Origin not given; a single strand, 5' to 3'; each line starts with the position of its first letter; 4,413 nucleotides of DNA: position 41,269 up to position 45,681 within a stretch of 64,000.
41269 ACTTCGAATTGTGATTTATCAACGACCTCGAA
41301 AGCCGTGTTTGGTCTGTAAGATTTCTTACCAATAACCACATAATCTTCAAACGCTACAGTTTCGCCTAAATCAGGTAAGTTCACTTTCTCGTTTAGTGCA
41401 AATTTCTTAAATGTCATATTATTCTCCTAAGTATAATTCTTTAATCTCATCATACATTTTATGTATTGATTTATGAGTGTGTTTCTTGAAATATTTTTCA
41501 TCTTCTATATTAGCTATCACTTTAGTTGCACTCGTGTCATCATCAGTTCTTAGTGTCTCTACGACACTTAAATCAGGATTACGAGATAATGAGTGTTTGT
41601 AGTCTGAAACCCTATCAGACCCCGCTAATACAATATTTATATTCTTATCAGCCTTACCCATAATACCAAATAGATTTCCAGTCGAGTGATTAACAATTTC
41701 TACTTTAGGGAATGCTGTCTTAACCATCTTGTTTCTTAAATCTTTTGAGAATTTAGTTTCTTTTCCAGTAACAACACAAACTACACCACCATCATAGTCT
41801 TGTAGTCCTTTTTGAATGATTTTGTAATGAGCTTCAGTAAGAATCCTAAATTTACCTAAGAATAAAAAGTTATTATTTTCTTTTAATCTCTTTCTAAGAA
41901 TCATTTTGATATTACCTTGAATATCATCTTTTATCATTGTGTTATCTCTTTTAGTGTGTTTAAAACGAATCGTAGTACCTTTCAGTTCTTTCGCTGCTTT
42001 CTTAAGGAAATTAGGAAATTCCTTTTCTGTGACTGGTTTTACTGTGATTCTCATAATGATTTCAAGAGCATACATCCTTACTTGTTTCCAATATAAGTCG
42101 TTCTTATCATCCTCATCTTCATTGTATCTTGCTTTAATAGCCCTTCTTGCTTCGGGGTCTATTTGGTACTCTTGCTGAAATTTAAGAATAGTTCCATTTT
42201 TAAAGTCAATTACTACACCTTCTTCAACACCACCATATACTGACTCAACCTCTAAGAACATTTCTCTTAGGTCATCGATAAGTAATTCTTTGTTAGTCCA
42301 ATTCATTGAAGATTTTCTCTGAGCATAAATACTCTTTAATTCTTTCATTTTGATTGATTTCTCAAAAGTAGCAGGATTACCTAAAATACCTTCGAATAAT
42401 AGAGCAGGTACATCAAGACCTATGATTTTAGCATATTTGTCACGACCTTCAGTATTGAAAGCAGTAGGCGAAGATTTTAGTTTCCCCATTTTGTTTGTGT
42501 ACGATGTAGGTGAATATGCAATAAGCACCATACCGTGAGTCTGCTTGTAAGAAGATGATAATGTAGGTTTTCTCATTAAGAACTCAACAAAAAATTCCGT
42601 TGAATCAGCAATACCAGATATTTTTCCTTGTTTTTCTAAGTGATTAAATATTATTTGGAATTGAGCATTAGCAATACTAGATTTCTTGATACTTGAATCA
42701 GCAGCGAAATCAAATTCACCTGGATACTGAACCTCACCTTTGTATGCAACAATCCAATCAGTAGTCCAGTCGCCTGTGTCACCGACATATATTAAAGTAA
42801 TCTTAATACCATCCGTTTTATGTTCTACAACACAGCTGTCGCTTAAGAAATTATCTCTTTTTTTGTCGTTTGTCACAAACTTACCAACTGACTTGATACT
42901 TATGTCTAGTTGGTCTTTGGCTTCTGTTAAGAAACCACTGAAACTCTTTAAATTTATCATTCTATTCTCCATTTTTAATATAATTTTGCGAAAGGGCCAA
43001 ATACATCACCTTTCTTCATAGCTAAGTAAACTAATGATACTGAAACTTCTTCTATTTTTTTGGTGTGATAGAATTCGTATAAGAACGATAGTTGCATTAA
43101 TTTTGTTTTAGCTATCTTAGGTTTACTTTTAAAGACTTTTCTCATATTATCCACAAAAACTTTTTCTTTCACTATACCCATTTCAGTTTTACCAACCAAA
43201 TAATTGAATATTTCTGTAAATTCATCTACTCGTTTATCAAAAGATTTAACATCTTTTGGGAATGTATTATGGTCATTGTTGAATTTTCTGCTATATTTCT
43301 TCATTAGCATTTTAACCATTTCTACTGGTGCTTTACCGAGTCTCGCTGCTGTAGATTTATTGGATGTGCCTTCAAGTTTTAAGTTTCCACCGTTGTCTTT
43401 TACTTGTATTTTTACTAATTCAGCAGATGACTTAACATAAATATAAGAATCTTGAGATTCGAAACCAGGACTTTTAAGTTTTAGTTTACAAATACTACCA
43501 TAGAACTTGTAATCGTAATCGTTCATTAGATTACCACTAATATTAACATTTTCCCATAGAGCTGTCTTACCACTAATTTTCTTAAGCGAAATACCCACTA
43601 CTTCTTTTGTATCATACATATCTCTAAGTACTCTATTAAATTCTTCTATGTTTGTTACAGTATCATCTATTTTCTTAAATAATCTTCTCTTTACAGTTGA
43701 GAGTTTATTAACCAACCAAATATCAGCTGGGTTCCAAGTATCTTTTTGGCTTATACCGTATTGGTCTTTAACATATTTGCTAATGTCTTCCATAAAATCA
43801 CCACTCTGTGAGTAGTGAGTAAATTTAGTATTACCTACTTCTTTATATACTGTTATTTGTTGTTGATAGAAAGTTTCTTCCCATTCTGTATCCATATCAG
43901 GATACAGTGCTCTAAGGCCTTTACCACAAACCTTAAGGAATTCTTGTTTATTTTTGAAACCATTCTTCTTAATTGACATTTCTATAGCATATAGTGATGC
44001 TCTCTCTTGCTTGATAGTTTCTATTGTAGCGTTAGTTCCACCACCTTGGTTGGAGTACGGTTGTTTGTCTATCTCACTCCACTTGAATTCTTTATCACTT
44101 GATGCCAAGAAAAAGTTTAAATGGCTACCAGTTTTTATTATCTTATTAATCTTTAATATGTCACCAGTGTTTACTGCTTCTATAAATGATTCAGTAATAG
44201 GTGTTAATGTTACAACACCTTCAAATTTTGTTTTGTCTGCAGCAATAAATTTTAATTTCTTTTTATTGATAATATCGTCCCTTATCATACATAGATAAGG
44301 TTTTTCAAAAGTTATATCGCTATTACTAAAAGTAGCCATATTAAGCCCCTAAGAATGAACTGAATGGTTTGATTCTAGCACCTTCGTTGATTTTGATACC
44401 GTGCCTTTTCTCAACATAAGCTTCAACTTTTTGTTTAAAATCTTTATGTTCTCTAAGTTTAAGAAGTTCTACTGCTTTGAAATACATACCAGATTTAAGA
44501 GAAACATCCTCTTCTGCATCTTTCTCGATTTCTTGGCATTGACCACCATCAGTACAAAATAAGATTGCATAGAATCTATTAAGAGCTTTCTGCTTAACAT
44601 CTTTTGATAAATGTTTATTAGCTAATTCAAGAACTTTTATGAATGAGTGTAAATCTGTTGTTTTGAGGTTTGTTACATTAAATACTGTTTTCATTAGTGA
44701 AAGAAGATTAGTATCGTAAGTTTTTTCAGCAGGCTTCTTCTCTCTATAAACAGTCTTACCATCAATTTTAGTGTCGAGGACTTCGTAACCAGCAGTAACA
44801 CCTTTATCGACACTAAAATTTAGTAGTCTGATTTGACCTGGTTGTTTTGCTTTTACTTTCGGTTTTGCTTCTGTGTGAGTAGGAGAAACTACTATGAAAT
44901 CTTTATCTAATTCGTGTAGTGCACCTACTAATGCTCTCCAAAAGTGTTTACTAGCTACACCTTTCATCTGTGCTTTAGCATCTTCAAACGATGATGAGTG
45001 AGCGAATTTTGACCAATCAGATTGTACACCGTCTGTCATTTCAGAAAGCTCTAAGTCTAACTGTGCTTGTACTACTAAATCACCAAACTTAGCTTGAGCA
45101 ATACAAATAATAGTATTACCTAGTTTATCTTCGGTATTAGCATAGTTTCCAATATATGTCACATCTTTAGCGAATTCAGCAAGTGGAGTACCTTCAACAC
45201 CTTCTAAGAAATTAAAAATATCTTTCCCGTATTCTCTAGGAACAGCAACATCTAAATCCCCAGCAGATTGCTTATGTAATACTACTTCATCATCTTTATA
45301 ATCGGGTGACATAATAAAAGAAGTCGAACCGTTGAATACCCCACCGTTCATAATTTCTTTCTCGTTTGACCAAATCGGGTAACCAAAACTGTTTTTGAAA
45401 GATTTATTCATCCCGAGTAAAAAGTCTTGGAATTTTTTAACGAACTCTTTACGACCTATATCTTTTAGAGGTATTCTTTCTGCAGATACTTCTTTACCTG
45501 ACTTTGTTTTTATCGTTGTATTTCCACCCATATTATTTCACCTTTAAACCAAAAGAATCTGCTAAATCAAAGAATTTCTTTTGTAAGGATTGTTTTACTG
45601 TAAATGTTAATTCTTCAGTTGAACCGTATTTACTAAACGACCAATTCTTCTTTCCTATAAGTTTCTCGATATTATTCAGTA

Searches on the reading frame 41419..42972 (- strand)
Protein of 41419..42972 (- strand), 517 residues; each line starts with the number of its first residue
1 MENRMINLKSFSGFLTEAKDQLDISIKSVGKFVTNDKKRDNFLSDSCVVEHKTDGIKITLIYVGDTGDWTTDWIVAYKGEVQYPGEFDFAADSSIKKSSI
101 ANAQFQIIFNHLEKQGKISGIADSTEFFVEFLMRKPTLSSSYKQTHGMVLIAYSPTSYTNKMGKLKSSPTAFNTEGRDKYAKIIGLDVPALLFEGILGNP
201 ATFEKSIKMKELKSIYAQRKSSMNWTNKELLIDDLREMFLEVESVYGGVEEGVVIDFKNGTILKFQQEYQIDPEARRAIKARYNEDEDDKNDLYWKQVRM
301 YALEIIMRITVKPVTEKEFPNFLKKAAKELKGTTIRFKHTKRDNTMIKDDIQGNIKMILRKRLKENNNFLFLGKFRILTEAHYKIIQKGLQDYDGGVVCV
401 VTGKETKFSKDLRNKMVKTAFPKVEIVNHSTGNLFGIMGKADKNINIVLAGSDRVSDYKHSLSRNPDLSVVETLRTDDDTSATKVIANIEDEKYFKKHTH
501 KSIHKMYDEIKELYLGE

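Call 3: search_protein_families(library=pfam, proteins=[window:41419-42972:-], max_evalue=1)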
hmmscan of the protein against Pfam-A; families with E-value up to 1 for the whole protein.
window:41419-42972:- (517 aa): 1 family
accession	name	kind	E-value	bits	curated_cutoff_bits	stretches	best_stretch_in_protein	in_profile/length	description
PF01467.32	CTP_transf_like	-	0.043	14.5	21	1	370-485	1-130/133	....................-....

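Call 4: search_protein_families(library=phrogs, proteins=[window:41419-42972:-], max_evalue=0.01)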
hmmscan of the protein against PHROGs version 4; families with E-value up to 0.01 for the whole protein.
window:41419-42972:- (517 aa): 1 family
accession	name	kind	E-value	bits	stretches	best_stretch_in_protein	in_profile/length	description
phrog_27149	-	unknown function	3.3e-145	485.3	1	19-511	3-484/503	-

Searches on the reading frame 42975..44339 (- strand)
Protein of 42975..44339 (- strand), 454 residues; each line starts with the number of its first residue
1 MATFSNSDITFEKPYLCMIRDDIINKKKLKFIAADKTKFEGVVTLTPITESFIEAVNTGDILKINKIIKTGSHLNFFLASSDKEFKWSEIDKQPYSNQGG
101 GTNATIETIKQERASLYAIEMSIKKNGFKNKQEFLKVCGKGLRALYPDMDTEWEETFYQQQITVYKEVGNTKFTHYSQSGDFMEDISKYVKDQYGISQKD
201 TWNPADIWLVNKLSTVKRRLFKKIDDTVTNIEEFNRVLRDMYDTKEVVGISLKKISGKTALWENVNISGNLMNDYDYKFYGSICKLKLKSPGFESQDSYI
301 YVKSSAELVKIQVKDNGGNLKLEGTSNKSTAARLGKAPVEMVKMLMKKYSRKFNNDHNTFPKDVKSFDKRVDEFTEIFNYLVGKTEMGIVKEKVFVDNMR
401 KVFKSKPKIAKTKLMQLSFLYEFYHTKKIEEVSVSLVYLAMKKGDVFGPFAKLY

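Call 3: search_protein_families(library=pfam, proteins=[window:42975-44339:-], max_evalue=1)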
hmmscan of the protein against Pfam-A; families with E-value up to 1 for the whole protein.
window:42975-44339:- (454 aa): 2 families
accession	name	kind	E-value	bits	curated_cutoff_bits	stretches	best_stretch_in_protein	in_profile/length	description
PF09406.16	DUF2004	-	0.086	13.6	27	1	128-203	44-120/122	Protein of unknown function (DUF2004)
PF11897.13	DUF3417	-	0.38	11.7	25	0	143-203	24-84/109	Protein of unknown function (DUF3417)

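Call 4: search_protein_families(library=phrogs, proteins=[window:42975-44339:-], max_evalue=0.01)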
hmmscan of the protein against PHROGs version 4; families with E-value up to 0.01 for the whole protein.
window:42975-44339:- (454 aa): 3 families
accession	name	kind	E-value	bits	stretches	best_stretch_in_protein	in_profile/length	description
phrog_1462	-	unknown function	3.8e-76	258.2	1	84-454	85-488/488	-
phrog_19894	-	unknown function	2.9e-07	30.7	1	190-258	242-313/576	-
phrog_31138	-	unknown function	0.002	19.6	1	354-414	33-93/110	-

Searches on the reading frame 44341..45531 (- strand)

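Call 64: search_protein_families(library=phrogs, proteins=[window:44341-45531:-], max_evalue=0.00001)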
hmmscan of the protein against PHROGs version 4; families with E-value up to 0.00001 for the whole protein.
window:44341-45531:- (396 aa): 1 family
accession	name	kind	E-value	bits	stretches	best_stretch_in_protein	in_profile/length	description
phrog_19290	-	unknown function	7.5e-53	181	1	2-370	12-374/388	-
